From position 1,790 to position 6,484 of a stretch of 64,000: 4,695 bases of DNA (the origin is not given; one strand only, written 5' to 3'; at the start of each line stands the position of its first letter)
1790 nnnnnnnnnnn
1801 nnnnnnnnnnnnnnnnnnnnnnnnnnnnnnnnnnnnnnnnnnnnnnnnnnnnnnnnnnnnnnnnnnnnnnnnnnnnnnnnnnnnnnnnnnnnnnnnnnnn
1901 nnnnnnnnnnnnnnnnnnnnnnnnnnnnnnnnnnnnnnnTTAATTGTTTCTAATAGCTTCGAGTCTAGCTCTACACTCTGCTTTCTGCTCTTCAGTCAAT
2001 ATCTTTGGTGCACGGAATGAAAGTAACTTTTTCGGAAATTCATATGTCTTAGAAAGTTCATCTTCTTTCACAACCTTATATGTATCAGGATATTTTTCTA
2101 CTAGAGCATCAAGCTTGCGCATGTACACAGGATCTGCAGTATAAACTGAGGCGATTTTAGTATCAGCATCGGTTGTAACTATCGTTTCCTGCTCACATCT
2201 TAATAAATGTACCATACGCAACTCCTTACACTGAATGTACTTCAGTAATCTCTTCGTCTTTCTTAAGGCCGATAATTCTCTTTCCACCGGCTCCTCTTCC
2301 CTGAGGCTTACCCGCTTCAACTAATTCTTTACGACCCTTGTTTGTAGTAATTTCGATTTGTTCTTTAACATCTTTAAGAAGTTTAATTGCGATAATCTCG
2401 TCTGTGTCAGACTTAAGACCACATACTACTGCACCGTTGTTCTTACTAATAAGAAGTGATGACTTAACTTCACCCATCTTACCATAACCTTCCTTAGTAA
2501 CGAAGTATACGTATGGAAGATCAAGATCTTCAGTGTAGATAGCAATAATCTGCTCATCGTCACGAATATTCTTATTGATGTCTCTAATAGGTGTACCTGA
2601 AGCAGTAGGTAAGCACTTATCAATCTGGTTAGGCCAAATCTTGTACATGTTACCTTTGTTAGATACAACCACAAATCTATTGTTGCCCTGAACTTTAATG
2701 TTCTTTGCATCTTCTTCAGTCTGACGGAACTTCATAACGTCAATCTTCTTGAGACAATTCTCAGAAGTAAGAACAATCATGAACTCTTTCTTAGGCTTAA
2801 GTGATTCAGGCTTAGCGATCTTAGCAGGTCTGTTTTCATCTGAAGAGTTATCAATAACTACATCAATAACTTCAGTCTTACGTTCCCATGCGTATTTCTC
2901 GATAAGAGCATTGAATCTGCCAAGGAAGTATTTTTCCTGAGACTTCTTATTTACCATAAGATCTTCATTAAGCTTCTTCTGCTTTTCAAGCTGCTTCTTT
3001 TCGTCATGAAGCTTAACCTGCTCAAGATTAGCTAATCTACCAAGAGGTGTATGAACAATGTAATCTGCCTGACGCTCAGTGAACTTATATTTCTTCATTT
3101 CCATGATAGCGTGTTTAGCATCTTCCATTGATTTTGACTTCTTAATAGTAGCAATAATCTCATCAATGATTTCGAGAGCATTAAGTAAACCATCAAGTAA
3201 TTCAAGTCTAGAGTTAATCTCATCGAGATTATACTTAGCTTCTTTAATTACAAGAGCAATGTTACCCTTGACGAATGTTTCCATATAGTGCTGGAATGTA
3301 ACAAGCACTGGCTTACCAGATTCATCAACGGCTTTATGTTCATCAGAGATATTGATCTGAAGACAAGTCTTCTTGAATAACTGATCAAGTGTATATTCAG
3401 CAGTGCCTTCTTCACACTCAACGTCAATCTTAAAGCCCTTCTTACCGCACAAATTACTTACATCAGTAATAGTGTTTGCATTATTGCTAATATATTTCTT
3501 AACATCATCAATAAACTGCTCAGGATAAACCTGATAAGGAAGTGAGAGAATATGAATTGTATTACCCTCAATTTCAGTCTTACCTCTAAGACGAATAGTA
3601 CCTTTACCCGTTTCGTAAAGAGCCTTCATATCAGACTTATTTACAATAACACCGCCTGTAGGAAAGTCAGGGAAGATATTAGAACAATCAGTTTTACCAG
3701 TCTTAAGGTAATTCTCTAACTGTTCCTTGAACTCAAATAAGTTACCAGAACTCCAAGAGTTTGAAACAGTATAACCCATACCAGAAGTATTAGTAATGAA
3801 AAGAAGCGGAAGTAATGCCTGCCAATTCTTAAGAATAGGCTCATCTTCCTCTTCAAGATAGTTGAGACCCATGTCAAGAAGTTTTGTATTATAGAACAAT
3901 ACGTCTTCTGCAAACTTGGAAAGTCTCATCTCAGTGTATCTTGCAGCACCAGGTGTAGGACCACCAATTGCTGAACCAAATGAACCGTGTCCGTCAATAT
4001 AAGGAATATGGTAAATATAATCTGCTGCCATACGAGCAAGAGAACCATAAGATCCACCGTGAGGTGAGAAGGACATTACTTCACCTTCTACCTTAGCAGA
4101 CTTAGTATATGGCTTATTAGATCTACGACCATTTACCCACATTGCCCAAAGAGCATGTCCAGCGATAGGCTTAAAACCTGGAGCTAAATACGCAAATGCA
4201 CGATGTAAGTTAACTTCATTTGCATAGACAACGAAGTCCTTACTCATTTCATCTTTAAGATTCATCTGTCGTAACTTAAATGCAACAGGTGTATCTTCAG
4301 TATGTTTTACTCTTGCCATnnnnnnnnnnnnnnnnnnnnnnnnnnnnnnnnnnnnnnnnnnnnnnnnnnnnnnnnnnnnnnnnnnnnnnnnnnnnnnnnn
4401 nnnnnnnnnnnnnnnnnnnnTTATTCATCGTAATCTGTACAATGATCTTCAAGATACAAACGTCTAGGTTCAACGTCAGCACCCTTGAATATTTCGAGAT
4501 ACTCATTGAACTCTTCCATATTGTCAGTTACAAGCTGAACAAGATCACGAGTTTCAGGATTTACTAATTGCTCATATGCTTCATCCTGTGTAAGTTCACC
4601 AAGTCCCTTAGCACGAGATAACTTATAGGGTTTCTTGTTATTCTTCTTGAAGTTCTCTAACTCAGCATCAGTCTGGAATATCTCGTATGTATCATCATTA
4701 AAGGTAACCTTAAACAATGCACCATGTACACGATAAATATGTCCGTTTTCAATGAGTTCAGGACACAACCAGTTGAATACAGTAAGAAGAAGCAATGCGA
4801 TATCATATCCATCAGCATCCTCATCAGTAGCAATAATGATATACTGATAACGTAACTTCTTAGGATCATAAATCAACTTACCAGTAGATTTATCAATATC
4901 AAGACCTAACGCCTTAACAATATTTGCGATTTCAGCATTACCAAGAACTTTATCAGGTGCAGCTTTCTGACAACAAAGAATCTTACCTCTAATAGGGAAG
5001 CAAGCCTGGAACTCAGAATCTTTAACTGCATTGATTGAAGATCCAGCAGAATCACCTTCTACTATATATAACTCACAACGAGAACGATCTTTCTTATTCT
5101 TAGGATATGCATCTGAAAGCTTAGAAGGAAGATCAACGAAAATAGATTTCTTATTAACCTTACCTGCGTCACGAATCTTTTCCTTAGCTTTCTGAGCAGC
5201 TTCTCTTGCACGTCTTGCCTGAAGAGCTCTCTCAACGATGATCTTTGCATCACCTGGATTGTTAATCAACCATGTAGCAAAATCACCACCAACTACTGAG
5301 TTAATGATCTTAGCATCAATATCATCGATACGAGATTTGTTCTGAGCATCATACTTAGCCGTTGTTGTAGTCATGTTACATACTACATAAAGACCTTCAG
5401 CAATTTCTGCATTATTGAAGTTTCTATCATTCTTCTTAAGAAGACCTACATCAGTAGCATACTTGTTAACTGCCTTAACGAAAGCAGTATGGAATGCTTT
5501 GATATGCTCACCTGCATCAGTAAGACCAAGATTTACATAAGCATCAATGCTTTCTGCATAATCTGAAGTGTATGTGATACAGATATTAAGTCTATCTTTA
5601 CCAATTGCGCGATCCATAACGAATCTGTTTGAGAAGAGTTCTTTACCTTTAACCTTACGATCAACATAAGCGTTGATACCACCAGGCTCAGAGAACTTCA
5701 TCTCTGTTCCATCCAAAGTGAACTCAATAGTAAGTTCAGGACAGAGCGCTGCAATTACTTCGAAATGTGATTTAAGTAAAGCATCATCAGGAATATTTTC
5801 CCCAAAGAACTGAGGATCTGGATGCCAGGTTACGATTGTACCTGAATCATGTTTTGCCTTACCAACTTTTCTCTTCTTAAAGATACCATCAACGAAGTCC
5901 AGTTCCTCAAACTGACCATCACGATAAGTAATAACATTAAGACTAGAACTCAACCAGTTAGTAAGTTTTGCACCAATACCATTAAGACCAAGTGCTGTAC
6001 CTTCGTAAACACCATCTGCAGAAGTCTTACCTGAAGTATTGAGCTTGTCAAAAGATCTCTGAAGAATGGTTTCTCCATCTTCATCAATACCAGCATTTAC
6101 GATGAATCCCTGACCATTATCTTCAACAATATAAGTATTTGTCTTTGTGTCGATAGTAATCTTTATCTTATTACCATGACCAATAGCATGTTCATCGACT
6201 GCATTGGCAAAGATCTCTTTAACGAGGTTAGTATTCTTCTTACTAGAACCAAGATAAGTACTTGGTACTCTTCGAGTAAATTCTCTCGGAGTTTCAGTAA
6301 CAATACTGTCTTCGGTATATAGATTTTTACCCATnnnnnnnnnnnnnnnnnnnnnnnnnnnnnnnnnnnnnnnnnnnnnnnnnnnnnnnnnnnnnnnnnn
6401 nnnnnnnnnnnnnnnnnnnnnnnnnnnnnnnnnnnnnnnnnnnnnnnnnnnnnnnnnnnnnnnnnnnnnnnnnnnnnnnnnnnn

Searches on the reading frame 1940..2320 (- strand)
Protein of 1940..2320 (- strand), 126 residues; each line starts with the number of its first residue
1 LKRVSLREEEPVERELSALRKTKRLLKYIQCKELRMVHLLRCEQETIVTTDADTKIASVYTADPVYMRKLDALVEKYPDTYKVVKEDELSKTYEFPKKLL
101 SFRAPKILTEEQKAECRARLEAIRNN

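Call 84: search_protein_families(library=phrogs, proteins=[window:1940-2320:-], max_evalue=0.001)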
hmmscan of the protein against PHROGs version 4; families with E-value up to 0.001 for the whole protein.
window:1940-2320:- (126 aa): 1 family
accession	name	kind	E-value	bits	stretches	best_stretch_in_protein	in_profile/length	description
phrog_1709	-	unknown function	6.3e-12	46.7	1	41-124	11-94/96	-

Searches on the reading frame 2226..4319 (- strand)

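Call 9: search_protein_families(library=phrogs, proteins=[window:2226-4319:-], max_evalue=0.001)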
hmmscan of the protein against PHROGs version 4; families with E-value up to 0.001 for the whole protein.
window:2226-4319:- (697 aa): 3 families
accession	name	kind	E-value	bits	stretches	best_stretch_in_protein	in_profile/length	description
phrog_551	-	DNA, RNA and nucleotide metabolism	5.5e-85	287.3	1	15-693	6-670/701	DNA topoisomerase II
phrog_28877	-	DNA, RNA and nucleotide metabolism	4.2e-63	214.5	1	19-660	686-1334/1441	DNA topoisomerase II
phrog_20354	-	DNA, RNA and nucleotide metabolism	1.1e-14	56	1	25-142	12-131/142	DNA topoisomerase II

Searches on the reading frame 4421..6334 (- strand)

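Call 9: search_protein_families(library=phrogs, proteins=[window:4421-6334:-], max_evalue=0.001)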
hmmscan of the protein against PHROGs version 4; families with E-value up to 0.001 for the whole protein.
window:4421-6334:- (637 aa): 3 families
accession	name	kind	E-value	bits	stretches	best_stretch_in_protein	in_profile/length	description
phrog_543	-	DNA, RNA and nucleotide metabolism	5.4e-115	386.1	1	3-636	20-644/661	DNA topoisomerase II large subunit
phrog_28877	-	DNA, RNA and nucleotide metabolism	3.8e-80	270.9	1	6-636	3-673/1441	DNA topoisomerase II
phrog_7229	-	DNA, RNA and nucleotide metabolism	8.7e-18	65.7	1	490-631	29-165/172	DNA topoisomerase II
